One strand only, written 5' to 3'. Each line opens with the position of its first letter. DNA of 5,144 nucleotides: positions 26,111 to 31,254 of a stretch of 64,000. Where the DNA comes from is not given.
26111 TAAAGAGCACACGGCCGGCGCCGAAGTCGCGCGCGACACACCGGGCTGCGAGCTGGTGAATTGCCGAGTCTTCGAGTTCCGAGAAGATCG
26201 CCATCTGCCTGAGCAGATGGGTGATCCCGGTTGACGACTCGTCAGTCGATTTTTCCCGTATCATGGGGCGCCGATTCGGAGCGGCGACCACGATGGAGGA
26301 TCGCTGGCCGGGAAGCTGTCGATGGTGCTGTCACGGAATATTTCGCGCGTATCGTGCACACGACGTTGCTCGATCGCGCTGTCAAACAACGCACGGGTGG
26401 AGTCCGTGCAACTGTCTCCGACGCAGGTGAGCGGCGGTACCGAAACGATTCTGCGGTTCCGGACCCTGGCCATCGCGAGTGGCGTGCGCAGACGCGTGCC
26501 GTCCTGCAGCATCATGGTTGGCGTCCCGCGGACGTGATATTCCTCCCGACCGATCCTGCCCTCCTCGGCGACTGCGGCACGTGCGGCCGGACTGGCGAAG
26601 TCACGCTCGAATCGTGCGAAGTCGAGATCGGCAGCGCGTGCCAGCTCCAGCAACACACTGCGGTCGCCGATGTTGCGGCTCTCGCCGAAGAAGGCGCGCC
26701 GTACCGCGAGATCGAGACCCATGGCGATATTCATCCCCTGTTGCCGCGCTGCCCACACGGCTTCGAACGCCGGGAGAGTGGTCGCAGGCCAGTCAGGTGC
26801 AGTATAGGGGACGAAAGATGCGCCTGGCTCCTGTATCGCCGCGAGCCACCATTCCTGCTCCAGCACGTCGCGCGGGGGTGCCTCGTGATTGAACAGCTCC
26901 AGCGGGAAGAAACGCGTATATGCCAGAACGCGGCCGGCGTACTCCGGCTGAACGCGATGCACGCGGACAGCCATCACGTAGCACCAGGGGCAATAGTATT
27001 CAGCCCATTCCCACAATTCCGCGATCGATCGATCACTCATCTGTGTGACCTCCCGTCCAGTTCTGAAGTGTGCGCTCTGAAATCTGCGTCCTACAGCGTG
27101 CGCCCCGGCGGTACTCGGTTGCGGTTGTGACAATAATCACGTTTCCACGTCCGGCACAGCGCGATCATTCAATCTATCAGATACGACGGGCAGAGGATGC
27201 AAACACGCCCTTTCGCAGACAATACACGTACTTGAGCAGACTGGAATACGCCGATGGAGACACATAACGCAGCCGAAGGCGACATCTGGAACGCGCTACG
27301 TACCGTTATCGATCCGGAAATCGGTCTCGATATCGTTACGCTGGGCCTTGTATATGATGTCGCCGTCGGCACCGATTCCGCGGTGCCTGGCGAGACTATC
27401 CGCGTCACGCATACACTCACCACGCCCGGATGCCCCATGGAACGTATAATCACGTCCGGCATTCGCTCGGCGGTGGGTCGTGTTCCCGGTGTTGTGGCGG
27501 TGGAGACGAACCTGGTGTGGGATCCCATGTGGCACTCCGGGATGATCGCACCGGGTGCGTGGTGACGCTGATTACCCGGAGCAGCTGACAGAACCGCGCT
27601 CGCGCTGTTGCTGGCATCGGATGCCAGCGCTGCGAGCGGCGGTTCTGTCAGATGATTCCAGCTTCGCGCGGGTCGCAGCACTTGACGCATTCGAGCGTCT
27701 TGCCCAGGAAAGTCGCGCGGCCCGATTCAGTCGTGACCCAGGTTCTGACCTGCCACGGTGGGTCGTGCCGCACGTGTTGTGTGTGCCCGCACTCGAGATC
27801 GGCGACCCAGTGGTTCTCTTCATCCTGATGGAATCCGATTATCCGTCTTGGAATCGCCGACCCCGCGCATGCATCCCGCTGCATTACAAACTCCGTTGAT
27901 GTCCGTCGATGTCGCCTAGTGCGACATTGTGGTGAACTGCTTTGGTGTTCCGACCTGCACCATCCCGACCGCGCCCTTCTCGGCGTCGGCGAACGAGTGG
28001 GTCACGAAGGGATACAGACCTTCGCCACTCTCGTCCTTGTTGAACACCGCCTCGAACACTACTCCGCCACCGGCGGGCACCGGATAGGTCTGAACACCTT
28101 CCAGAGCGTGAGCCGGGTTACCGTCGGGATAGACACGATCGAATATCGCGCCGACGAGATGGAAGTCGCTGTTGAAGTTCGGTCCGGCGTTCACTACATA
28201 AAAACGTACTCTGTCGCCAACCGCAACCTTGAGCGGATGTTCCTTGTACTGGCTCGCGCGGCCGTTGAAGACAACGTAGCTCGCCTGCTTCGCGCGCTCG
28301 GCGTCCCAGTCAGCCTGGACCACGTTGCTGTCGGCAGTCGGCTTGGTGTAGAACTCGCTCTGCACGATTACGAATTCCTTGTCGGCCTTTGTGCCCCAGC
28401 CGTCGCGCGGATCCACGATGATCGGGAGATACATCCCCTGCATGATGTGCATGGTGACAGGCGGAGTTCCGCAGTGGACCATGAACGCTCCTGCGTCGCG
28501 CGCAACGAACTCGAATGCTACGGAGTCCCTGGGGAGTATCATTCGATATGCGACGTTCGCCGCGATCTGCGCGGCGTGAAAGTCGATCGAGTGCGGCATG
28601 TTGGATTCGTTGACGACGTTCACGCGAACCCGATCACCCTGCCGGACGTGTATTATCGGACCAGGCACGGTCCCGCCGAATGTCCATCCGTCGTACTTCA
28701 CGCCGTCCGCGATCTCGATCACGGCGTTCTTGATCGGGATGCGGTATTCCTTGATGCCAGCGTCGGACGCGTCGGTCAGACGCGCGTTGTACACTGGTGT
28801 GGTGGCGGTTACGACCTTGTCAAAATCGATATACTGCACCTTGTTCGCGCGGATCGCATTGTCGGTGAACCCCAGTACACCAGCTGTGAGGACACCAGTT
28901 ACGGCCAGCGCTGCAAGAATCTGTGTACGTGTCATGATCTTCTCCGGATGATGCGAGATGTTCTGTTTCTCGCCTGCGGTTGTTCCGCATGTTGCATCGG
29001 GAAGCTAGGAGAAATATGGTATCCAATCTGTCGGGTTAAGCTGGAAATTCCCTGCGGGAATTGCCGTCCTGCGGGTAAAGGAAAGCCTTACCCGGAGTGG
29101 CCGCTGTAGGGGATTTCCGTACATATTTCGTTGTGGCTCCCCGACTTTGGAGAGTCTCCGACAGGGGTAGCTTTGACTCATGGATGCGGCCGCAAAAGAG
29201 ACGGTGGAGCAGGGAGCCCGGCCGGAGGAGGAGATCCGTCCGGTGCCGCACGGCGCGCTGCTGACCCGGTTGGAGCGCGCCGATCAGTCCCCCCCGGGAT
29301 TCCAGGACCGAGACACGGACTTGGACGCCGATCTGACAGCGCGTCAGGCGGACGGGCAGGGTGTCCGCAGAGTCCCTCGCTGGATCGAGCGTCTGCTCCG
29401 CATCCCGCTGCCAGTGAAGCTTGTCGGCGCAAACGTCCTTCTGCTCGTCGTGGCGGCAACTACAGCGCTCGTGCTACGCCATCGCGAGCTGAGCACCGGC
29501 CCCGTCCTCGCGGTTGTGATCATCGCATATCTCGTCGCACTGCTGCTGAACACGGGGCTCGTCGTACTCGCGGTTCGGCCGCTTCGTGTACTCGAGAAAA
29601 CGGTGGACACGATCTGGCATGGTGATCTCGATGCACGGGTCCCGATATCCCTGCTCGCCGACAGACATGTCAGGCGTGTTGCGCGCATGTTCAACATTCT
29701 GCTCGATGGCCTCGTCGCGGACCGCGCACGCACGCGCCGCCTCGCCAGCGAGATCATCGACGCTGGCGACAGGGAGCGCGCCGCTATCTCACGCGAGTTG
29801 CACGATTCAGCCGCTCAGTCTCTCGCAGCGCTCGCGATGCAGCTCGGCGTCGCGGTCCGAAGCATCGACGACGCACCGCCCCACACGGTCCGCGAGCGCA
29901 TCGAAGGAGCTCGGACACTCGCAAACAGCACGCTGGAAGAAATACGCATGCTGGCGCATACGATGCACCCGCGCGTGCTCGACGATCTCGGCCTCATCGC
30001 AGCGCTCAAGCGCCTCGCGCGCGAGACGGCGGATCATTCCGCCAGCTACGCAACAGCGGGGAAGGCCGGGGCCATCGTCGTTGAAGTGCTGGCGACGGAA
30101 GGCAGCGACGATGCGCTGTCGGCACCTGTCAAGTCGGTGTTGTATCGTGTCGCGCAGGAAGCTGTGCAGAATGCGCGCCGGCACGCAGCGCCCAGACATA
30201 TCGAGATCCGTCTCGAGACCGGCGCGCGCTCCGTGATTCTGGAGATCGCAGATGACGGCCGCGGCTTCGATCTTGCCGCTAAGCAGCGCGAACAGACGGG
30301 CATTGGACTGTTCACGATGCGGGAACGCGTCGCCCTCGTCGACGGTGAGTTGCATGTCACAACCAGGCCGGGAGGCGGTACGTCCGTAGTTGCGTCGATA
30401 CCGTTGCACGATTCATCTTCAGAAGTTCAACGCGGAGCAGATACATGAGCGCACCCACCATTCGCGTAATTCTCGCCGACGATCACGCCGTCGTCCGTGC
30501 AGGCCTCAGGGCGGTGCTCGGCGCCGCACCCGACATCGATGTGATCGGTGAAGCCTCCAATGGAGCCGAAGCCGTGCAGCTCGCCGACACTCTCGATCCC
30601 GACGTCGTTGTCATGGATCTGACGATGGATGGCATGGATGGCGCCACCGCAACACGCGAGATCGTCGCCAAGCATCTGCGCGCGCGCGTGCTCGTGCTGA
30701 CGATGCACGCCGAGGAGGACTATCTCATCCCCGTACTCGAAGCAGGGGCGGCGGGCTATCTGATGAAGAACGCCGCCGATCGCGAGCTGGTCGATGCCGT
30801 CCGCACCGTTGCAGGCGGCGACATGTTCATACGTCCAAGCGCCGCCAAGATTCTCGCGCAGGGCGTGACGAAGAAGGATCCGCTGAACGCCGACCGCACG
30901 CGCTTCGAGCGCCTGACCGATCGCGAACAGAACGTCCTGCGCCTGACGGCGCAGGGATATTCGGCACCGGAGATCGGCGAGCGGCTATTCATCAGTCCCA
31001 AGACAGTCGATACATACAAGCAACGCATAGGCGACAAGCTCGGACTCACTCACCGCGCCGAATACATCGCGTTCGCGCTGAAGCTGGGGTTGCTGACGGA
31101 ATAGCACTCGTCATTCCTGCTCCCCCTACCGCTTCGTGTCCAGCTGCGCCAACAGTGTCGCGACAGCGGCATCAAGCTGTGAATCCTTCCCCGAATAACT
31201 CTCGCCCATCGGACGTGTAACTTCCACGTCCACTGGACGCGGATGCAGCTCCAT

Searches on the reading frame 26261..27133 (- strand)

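Call 57: search_protein_families(library=pfam, proteins=[window:26261-27133:-], max_evalue=0.001)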
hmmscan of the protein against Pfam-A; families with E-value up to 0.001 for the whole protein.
window:26261-27133:- (290 aa): 2 families
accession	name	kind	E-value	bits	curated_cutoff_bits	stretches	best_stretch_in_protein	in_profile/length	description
PF01323.26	DSBA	-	1.9e-15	57.6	25.6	1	42-211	4-174/191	DSBA-like thioredoxin domain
PF13743.12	Thioredoxin_5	-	1.2e-08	35.4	27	1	125-211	80-165/186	Thioredoxin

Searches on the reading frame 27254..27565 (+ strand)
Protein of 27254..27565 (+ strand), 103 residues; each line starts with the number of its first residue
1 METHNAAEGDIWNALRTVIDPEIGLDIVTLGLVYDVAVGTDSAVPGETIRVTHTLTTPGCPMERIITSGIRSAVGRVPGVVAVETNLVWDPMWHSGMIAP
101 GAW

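Call 57: search_protein_families(library=pfam, proteins=[window:27254-27565:+], max_evalue=0.001)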
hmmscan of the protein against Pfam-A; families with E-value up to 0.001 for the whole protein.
window:27254-27565:+ (103 aa): 1 family
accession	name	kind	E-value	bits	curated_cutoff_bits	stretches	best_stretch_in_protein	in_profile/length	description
PF01883.24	FeS_assembly_P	-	3.8e-17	62.8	23.5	1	10-84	3-72/73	Iron-sulfur cluster assembly protein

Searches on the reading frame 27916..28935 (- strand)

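Call 57: search_protein_families(library=pfam, proteins=[window:27916-28935:-], max_evalue=0.001)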
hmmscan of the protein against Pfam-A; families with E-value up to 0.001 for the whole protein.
window:27916-28935:- (339 aa): 3 families
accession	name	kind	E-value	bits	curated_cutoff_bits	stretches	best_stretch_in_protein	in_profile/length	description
PF07732.21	Cu-oxidase_3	-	1.7e-16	60.8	21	1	71-177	5-117/119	Multicopper oxidase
PF07731.20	Cu-oxidase_2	-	9.8e-13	48.5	20.4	0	133-177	95-136/137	Multicopper oxidase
PF00394.28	Cu-oxidase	-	9e-05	23.1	21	0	187-263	2-88/157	Multicopper oxidase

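Call 60: search_protein_families(library=ncbifam, proteins=[window:27916-28935:-], max_evalue=0.001)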
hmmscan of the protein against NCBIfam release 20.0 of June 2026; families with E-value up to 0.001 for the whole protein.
window:27916-28935:- (339 aa): 7 families
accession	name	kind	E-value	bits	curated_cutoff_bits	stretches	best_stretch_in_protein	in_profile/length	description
TIGR02376.1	Cu_nitrite_red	equivalog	1.7e-56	191.9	296.3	1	39-329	7-311/326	copper-containing nitrite reductase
TIGR01480.1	copper_res_A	subfamily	2.2e-15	56.1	478.95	1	62-196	46-182/593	copper resistance system multicopper oxidase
TIGR03388.1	ascorbase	equivalog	1.1e-07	31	614.8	1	74-226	13-173/542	L-ascorbate oxidase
TIGR03389.1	laccase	equivalog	5.6e-06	25.4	558.9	1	85-250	26-204/539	laccase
NF008205.1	PRK10965.1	equivalog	1.5e-05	24.1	525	1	62-128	46-112/529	multicopper oxidase CueO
NF045554.1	AmiPhnlOxPhsA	equivalog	0.00041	19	950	0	84-116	46-78/581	O-aminophenol oxidase PhsA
TIGR04246.1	nitrous_NosZ_Gp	equivalog_domain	0.0007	18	625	0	94-166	500-571/578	Sec-dependent nitrous-oxide reductase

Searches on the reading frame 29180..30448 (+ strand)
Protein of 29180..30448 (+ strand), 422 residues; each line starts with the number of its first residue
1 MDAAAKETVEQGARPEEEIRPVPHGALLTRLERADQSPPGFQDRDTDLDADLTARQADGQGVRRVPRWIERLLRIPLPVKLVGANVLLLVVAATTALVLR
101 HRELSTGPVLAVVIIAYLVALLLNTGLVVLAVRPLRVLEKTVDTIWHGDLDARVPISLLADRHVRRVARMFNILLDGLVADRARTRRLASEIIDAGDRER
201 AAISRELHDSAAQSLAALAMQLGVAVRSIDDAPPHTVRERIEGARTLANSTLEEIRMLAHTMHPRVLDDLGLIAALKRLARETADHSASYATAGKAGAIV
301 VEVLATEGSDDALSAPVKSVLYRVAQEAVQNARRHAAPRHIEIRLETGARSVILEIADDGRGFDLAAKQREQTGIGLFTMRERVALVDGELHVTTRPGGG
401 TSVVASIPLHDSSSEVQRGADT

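Call 57: search_protein_families(library=pfam, proteins=[window:29180-30448:+], max_evalue=0.001)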
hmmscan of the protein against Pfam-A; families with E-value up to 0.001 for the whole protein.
window:29180-30448:+ (422 aa): 3 families
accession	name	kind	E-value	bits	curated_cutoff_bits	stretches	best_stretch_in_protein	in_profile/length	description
PF07730.19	HisKA_3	-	1.2e-16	61.4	24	1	199-267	1-68/68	Histidine kinase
PF02518.31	HATPase_c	-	1.8e-16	61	26.4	1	320-410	5-110/111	Histidine kinase-, DNA gyrase B-, and HSP90-like ATPase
PF13581.12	HATPase_c_2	-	1.7e-07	31.8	27.4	1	295-393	10-114/127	Histidine kinase-like ATPase domain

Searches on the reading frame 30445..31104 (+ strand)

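Call 57: search_protein_families(library=pfam, proteins=[window:30445-31104:+], max_evalue=0.001)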
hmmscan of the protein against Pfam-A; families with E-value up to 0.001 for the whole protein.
window:30445-31104:+ (219 aa): 4 families
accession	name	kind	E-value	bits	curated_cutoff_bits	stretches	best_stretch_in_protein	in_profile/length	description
PF00072.30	Response_reg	-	1.9e-26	92.9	30.2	1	8-120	1-111/111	Response regulator receiver domain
PF00196.25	GerE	-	1.4e-16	60.3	23.5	1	156-211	2-57/57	Bacterial regulatory proteins, luxR family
PF08281.18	Sigma70_r4_2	-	3.1e-05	24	25.7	1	154-194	8-49/54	Sigma-70, region 4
PF13384.12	HTH_23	-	4.5e-05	23.6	24.6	1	162-194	8-40/50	Homeodomain-like domain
